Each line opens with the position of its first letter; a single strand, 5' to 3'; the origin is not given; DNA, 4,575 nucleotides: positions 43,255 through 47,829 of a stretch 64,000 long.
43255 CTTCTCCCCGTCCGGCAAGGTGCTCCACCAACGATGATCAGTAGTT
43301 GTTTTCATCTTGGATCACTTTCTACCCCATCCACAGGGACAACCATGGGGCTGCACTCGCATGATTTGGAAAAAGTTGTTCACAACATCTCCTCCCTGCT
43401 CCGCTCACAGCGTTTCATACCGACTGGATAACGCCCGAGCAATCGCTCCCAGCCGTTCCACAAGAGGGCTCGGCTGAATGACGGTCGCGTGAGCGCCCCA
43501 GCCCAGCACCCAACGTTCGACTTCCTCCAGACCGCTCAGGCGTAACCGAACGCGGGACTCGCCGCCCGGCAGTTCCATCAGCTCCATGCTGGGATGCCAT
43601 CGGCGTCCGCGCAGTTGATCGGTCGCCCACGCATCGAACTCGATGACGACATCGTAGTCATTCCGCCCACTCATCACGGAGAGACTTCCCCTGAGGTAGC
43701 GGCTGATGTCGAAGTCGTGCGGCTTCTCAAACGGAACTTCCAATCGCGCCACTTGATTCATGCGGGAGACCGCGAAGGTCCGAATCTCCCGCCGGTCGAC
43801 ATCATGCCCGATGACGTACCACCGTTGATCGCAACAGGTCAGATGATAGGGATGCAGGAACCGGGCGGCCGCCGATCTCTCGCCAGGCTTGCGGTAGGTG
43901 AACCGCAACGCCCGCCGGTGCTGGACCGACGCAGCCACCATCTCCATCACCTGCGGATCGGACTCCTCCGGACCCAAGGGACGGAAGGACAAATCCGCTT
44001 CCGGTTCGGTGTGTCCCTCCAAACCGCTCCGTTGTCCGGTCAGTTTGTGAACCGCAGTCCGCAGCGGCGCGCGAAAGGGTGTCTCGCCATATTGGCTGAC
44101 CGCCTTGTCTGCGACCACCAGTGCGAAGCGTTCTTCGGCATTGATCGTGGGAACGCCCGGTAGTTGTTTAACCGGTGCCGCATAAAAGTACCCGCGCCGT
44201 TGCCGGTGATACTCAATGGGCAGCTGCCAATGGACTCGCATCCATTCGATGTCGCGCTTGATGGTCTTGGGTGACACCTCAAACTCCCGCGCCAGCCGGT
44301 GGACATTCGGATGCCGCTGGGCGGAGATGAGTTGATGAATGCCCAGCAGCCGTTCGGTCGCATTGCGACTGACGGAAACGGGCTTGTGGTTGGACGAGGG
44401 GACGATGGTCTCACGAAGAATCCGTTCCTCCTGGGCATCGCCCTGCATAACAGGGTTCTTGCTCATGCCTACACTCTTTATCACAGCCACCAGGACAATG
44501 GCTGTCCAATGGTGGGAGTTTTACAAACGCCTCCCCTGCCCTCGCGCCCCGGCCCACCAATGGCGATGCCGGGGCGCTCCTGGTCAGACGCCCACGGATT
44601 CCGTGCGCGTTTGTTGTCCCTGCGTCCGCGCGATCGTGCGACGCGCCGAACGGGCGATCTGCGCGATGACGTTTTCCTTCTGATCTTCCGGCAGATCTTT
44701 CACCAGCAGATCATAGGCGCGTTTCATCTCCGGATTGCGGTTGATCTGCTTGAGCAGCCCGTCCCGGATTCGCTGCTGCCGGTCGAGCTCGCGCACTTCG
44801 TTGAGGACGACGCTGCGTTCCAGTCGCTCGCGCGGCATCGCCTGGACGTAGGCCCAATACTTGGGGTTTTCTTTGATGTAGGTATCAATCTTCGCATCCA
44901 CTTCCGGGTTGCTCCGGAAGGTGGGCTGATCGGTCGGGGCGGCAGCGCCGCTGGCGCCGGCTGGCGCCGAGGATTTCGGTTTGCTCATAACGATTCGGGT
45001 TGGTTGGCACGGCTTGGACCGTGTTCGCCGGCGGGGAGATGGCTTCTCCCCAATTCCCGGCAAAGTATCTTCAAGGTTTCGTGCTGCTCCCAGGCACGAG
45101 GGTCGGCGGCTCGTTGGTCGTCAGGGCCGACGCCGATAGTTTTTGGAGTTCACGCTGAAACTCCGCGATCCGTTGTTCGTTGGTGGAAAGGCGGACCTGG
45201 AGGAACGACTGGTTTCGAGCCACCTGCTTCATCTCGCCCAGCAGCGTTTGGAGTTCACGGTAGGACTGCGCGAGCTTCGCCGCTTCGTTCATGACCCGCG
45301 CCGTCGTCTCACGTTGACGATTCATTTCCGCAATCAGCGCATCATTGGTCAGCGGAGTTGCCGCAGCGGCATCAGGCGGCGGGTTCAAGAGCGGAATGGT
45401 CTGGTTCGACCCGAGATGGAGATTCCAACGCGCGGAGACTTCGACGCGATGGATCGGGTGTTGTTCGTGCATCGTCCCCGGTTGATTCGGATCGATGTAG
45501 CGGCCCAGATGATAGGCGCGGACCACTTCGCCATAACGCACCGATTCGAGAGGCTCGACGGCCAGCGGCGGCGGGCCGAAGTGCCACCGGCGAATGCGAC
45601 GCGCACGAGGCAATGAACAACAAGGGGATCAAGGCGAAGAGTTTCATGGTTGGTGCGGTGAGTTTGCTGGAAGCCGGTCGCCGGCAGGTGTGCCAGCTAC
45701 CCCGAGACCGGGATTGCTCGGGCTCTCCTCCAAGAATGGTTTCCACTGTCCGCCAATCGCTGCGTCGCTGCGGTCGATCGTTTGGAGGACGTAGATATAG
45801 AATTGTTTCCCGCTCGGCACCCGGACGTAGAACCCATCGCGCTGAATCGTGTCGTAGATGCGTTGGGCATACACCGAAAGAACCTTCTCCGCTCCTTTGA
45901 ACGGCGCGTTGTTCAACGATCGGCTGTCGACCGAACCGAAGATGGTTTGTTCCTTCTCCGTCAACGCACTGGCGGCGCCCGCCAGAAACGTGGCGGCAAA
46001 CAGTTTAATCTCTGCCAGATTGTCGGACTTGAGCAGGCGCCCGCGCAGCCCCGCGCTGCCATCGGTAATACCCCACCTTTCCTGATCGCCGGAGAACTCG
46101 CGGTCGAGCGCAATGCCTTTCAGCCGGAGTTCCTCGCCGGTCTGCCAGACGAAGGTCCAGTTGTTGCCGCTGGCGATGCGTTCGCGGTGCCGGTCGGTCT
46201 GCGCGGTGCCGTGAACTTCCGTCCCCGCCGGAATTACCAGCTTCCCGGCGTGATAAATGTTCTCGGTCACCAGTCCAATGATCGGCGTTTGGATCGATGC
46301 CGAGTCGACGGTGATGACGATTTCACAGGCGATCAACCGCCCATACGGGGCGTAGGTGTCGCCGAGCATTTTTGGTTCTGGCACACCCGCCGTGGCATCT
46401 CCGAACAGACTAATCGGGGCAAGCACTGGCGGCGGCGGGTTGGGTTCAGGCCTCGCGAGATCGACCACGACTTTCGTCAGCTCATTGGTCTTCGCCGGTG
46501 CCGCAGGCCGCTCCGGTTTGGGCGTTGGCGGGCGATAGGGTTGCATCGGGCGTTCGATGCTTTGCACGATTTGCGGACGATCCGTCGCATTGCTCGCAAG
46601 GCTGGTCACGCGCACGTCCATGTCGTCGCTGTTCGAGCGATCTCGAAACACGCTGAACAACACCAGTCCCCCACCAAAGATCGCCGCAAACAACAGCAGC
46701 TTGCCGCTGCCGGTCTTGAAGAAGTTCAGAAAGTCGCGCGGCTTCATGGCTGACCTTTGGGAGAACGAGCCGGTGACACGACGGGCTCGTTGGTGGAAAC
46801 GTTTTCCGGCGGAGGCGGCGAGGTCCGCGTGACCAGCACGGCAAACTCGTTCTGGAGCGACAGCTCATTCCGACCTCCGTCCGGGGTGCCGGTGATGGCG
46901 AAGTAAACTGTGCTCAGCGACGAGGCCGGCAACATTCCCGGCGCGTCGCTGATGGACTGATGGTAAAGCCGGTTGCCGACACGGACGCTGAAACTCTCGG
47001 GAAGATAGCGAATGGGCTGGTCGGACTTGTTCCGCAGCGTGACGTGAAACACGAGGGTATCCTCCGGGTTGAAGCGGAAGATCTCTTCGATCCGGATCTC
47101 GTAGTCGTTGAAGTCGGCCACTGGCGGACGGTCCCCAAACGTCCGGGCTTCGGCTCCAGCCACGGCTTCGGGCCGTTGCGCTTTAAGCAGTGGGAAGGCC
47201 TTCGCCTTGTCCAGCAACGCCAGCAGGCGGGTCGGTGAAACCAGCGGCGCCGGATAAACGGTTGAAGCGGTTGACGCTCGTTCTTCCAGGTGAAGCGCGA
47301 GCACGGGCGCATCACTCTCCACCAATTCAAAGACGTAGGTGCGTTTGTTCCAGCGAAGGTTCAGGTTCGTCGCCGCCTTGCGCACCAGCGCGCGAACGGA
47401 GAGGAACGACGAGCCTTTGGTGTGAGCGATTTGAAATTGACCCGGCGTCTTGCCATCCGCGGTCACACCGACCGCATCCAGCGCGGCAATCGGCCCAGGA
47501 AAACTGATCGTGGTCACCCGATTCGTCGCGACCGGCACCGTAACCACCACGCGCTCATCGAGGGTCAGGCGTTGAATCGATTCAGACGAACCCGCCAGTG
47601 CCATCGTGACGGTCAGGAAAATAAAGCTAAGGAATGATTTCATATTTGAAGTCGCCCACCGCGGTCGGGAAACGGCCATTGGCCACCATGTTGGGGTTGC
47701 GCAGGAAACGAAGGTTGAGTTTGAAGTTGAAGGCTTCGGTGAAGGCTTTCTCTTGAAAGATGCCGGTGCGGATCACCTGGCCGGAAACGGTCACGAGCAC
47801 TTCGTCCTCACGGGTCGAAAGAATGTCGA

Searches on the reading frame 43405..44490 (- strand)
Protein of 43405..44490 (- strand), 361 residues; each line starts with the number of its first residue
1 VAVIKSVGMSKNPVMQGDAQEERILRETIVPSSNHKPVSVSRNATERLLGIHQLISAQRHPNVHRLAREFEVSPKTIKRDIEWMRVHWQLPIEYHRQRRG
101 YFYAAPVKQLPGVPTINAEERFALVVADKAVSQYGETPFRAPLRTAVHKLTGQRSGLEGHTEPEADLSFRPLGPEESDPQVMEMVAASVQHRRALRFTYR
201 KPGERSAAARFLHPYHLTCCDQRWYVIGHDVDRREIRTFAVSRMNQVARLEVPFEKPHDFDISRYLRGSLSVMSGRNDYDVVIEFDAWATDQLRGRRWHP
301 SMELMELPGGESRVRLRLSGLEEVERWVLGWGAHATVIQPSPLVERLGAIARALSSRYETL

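Call 16: search_protein_families(library=pfam, proteins=[window:43405-44490:-], max_evalue=0.001)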
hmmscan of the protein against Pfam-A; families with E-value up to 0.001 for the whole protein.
window:43405-44490:- (361 aa): 4 families
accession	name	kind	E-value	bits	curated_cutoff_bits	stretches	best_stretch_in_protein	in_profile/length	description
PF13280.12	WYL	-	2e-18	66.6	21.8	1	181-247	2-68/70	WYL domain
PF25583.1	WCX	-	4.2e-13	49.9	23.9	1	278-354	2-75/76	WCX domain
PF08279.18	HTH_11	-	0.00018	21.8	25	1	51-101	5-54/55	HTH domain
PF08220.18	HTH_DeoR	-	0.00028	21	21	1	50-82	4-36/57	DeoR-like helix-turn-helix domain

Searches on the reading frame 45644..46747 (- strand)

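Call 16: search_protein_families(library=pfam, proteins=[window:45644-46747:-], max_evalue=0.001)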
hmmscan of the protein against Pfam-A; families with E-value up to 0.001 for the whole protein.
window:45644-46747:- (367 aa): 1 family
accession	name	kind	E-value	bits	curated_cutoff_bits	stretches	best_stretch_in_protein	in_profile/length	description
PF03743.19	TrbI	-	2.4e-14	54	35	1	134-324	3-186/188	Bacterial conjugation TrbI-like protein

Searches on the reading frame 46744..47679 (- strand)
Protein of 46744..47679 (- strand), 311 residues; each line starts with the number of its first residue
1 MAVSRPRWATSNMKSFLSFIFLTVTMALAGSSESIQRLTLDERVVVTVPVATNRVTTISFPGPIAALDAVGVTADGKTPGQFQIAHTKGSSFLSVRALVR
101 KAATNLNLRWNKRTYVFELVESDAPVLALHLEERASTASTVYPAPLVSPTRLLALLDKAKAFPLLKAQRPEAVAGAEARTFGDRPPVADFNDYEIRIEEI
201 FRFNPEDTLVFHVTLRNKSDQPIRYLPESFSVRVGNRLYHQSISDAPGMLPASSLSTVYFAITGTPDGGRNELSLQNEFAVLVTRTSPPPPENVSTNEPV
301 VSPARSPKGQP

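Call 16: search_protein_families(library=pfam, proteins=[window:46744-47679:-], max_evalue=0.001)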
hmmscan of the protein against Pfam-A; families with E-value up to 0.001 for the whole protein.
window:46744-47679:- (311 aa): 1 family
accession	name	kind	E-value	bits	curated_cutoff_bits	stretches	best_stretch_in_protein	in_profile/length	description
PF03524.21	CagX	-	3.2e-06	27.5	34.2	1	35-134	3-91/198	Conjugal transfer protein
